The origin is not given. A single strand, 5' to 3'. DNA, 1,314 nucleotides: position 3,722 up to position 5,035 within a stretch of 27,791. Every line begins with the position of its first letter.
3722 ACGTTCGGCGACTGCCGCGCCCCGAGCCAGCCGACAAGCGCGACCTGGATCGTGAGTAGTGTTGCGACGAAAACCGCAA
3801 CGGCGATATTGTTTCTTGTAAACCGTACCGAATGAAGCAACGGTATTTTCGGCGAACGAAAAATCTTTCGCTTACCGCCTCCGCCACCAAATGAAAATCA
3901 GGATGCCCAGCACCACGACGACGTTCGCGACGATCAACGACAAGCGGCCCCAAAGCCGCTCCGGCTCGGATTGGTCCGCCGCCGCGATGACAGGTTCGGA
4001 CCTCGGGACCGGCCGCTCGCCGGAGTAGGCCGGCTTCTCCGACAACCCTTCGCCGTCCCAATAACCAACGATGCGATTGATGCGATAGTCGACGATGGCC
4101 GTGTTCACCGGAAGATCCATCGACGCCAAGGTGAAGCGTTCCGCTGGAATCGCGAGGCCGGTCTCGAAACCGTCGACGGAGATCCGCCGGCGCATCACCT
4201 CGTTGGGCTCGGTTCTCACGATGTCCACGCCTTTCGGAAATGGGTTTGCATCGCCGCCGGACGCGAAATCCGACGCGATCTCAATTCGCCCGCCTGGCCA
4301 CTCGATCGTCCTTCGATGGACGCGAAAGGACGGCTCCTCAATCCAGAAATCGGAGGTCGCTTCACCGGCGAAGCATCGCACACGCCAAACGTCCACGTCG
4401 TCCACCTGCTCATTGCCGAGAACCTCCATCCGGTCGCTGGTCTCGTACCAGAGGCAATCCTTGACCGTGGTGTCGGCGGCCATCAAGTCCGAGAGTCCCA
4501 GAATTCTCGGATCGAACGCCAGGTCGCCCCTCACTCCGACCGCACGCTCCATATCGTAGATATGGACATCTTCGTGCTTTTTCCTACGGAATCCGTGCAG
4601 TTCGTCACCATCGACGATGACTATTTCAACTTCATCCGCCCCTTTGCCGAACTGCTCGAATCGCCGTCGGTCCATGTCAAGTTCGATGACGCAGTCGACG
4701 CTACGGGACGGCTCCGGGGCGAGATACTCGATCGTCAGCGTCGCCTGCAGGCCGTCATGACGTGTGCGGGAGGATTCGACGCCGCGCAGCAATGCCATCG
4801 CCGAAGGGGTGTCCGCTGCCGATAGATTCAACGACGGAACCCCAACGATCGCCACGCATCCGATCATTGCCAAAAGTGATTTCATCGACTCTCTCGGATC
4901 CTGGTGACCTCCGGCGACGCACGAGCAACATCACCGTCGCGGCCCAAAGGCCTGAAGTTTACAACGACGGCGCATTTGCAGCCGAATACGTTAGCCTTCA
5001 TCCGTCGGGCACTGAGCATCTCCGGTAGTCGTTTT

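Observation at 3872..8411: Tandemly duplicated two-gene cassette (8-Cys small secreted protein + C-tail-anchored periplasmic protein) downstream of a DUF1573 lipoprotein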

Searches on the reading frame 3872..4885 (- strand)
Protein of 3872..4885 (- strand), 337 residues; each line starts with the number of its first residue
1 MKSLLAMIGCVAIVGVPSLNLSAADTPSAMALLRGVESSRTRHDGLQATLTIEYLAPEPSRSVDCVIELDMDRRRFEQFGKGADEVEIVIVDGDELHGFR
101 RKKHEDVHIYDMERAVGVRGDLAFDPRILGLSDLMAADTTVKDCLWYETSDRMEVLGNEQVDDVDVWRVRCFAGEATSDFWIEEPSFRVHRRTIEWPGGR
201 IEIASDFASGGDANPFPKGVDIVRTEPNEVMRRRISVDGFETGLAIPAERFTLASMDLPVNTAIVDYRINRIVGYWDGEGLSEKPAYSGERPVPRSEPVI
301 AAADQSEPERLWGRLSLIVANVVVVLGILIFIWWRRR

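Call 5: search_protein_families(library=pfam, proteins=[window:3872-4885:-], max_evalue=1)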
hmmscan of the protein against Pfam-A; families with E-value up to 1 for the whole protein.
window:3872-4885:- (337 aa): 0 families

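Call 6: search_protein_families(library=ncbifam, proteins=[window:3872-4885:-], max_evalue=1)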
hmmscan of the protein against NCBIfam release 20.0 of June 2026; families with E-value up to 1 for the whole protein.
window:3872-4885:- (337 aa): 0 families

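Call 10: find_homologous_proteins(query=window:3872-4885:-, max_evalue=0.001)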
Query window:3872-4885:- (337 aa): 92 proteins with E <= 0.001 among 3593 candidates.
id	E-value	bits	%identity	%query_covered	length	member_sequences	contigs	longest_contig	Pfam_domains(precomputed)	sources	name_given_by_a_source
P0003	1.4e-157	542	100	72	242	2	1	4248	-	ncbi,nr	ncbi:MAG: hypothetical protein M3552_15805, partial [Planctomycetota bacterium]|nr:hypothetical prot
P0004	8.3e-139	481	68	88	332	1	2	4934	-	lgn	-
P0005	3.2e-107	377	62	86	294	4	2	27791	-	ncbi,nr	ncbi:MAG: hypothetical protein M3552_15800 [Planctomycetota bacterium]|nr:hypothetical protein [Plan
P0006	6.5e-103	363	53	97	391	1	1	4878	-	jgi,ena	-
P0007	2.0e-100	355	54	96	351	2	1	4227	-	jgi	jgi:hypothetical protein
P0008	1.1e-99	352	54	86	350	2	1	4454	-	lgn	-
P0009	1.3e-99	352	52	95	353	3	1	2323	-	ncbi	-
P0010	6.0e-99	350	51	93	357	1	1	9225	-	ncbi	-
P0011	1.8e-94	335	53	94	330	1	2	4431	-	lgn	-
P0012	4.2e-94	334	49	96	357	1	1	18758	-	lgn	-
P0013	2.0e-92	328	50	94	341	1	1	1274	-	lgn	-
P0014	2.9e-92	328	48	97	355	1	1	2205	-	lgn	-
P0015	3.3e-89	318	49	92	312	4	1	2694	-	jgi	jgi:hypothetical protein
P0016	9.6e-89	316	50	94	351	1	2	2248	-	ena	-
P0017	1.6e-87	312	45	99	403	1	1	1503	-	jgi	jgi:hypothetical protein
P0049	1.5e-71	260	44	88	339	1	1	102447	-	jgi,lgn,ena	-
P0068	3.5e-63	232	44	84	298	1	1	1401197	-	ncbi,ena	-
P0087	2.1e-42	164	35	85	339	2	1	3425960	-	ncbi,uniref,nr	ncbi:hypothetical protein [Schlesneria paludicola]|uniref:hypothetical protein n=1 Tax=Schlesneria p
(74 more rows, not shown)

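Call 17: find_related_loci(query=window:3872-4885:-, collection=genome_contigs, flank=8000)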
Query window:3872-4885:- (337 aa) in genome_contigs; peptide patterns used: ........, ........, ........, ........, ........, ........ (x = any residue, [..] = any of these).
53 stretches matched a pattern; 2 encode a relative of the query (tblastn E <= 1e-3); 2 distinct loci.
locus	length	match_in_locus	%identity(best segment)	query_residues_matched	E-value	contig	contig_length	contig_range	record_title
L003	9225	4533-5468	51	22-336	5e-101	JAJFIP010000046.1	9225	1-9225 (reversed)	MAG: Emcibacter sp. isolate OFTM146 OFTM146_45, whole genome shotgun sequence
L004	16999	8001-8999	30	4-337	1e-35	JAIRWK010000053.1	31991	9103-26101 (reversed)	MAG: Planctomycetaceae bacterium isolate Gsp477_bin102 k119_5655080, whole genome shotgun sequence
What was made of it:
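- Tried and rejected: The single genome_contigs scan was run with one sequence instead of the alignment and returned only 2 loci (call 17).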

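Call 26: find_related_loci(query=A3, collection=metagenome_contigs, flank=7000)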
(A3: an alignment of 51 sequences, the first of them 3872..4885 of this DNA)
Query A3 (337 aa) in metagenome_contigs; peptide patterns used: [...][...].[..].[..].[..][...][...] (x = any residue, [..] = any of these).
93 stretches matched a pattern; 37 encode a relative of the query (tblastn E <= 1e-3); 37 distinct loci.
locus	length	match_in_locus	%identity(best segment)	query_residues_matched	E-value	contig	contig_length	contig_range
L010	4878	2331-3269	53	12-337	3e-110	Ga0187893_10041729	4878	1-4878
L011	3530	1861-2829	51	8-337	9e-107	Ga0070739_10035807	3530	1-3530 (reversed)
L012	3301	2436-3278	56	12-293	2e-105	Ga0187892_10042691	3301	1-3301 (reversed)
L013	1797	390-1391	44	5-337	2e-85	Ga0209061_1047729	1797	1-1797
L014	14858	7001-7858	44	7-301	3e-75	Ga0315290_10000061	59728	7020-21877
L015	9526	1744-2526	47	46-313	3e-73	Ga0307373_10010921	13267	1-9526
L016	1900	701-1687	38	1-337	6e-72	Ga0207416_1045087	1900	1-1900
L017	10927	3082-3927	40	4-286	2e-57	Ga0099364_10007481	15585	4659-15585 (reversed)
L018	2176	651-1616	33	2-333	5e-42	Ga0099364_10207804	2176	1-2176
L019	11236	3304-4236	33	27-336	3e-40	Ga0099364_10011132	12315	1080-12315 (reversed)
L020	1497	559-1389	33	1-285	2e-39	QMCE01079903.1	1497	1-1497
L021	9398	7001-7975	31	16-337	2e-38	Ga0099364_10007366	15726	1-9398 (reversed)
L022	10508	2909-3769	31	1-285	4e-37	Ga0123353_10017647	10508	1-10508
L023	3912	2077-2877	32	23-287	2e-35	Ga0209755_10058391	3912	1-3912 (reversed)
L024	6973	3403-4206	31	23-285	4e-35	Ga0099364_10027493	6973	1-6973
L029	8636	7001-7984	27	10-337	9e-31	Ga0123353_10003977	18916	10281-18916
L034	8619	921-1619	29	55-290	5e-23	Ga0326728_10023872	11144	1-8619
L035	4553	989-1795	28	37-308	6e-23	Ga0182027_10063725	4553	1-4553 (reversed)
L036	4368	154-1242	24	7-318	2e-22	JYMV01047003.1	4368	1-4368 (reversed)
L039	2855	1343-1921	34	120-305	6e-20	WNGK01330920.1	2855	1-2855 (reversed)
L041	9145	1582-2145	28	124-308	1e-16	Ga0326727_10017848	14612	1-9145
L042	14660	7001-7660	28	89-286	1e-16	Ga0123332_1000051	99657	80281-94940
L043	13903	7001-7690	28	68-294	6e-16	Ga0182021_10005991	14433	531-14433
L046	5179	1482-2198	24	51-282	7e-9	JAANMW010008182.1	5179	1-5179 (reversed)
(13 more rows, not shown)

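Call 35: predict_structure(alignment_id=A3)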
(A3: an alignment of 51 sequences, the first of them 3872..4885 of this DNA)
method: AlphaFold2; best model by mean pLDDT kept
length: 337 residues; sequences in the alignment: 51
mean_pLDDT: 90.8   pTM: 0.79
mean pLDDT of the five models: 90.8, 90.7, 90.2, 90.0, 89.2
residues with pLDDT >= 90: 270; 70-90: 27; 50-70: 35; < 50: 5
segments of 3 or more residues with pLDDT < 50: 300-304
pLDDT, mean of each block of 10 residues (from residue 1): 73 59 80 98 98 96 97 95 84 97 95 96 97 97 98 98 97 98 97 98 94 91 98 98 97 97 97 97 86 56 53 86 97 95
secondary structure, 60 per line:
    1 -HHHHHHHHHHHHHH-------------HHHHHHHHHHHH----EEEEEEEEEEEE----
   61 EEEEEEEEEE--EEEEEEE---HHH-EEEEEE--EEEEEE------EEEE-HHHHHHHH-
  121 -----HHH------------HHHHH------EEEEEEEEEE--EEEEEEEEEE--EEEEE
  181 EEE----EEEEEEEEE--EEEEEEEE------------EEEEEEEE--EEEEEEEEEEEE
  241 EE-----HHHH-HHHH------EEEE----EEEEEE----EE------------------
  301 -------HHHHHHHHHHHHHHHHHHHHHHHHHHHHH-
elements in order: H2-15 H29-40 E45-56 E61-70 E73-79 E87-92 E95-100 E107-110 H112-119 H141-145 E152-161 E164-173 E176-183 E188-196 E199-206 E219-226 E229-242 H248-251 H253-256 E263-266 E271-276 H308-336
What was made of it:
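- On LolA superfamily (A): AlphaFold2 model pLDDT 90.8 (call 35).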

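Call 48: find_encoding_contigs(protein=P0087, flank=10000, max_places=2)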
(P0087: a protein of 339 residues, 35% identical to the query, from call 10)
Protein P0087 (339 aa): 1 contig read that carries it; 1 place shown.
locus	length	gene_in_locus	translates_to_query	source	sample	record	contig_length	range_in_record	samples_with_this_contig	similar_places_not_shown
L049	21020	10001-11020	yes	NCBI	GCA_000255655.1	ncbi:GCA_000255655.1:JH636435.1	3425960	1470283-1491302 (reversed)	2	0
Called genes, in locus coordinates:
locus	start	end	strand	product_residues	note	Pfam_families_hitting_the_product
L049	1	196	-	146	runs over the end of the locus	-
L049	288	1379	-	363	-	PF07963:N_methyl, PF07596:SBP_bac_10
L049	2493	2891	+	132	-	-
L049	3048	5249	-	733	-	PF02824:TGS, PF07973:tRNA_SAD, PF00587:tRNA-synt_2b, PF03129:HGTP_anticodon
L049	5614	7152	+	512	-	PF00590:TP_methylase, PF02602:HEM4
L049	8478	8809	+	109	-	-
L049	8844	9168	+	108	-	PF13276:HTH_21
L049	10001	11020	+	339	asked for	-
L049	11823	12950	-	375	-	PF13365:Trypsin_2, PF00595:PDZ (faint), PF13180:PDZ_2 (weak)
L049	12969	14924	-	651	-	PF00089:Trypsin, PF13365:Trypsin_2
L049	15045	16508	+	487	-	PF01979:Amidohydro_1, PF07969:Amidohydro_3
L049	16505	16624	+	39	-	-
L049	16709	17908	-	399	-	PF01041:DegT_DnrJ_EryC1 (weak), PF03841:SelA (weak), PF01053:Cys_Met_Meta_PP (weak)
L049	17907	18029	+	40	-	-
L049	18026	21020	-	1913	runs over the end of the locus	-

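Call 52: search_protein_families(library=pfam, alignment_id=A3, max_evalue=0.01)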
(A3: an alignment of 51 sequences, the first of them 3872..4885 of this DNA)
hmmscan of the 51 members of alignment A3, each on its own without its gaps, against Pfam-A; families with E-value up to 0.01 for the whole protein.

A. member 1, window:3872-4885:- (337 aa): 0 families

B. families by the number of members that match (of 51 scanned): 3 families
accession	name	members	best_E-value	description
PF09865.15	DUF2092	6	6.3e-06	Predicted periplasmic protein (DUF2092)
PF17131.11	LolA_like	2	0.0035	Outer membrane lipoprotein-sorting protein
PF21314.2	TM_ErbB1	1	0.0021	Epidermal growth factor receptor transmembrane-juxtamembrane segment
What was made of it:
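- On LolA superfamily (A): Only 6/51 homologues weakly hit DUF2092 and 2/51 hit LolA_like (call 52).
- Closest known: LolA/LolB superfamily, especially the LolA_like/DUF1329/LolA3 branch. Same: Six of 51 A homologues weakly hit Pfam DUF2092 and two hit LolA_like (call 52).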

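Call 55: find_encoding_contigs(protein=P0049, flank=10000, max_places=2)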
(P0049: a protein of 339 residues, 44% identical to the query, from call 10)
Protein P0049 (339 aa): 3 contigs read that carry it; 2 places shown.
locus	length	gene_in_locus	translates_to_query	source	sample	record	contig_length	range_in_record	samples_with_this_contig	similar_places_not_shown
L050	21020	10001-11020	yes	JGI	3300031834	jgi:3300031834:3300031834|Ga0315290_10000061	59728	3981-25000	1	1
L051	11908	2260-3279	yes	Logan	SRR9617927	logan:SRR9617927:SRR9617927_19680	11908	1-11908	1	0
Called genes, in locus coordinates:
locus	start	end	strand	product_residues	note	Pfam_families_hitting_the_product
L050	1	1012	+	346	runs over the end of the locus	-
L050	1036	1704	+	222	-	PF01618:MotA_ExbB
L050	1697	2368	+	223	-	PF14237:GYF_2 (weak), PF02472:ExbD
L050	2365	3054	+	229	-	PF02472:ExbD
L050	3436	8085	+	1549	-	PF00069:Pkinase, PF07714:PK_Tyr_Ser-Thr, PF13570:Beta-prop_ACSF4 (faint), PF13360:PQQ_2 (faint)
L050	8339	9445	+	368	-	PF07610:DUF1573, PF22544:HYDIN_VesB_CFA65-like_Ig (faint)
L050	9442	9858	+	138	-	-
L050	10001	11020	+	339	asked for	-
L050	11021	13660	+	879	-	PF13231:PMT_2, PF09825:BPL_N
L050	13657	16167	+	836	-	PF00496:SBP_bac_5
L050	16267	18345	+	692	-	-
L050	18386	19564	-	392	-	-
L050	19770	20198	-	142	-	-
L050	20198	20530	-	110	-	-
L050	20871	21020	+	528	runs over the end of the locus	PF00012:HSP70, PF06723:MreB_Mbl (weak), PF00012:HSP70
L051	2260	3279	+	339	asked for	-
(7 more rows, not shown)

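Call 56: find_encoding_contigs(protein=P0068, flank=10000, max_places=2)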
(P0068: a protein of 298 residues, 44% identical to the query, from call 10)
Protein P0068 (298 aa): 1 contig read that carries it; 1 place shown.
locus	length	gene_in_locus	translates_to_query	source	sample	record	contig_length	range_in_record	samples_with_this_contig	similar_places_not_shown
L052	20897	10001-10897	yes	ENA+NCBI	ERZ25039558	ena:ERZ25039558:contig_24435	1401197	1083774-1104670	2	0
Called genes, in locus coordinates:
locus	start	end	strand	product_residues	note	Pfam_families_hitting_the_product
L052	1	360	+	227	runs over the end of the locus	PF00005:ABC_tran, PF13191:AAA_16 (faint), PF02463:SMC_N (faint), PF13304:AAA_21 (faint)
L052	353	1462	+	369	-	PF25917:BSH_RND (weak), PF25973:BSH_CzcB (weak)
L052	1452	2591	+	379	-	PF12704:MacB_PCD, PF02687:FtsX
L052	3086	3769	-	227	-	PF01797:Y1_Tnp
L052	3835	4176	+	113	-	PF07596:SBP_bac_10 (weak)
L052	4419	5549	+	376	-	PF13358:DDE_3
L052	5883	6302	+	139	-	PF08334:T2SSG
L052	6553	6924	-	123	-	-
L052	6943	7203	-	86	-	PF04365:BrnT_toxin (weak)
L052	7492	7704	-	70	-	-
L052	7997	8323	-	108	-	-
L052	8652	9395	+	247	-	-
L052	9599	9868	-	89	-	PF02687:FtsX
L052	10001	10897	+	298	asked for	-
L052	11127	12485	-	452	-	PF13546:DDE_5, PF01609:DDE_Tnp_1 (weak)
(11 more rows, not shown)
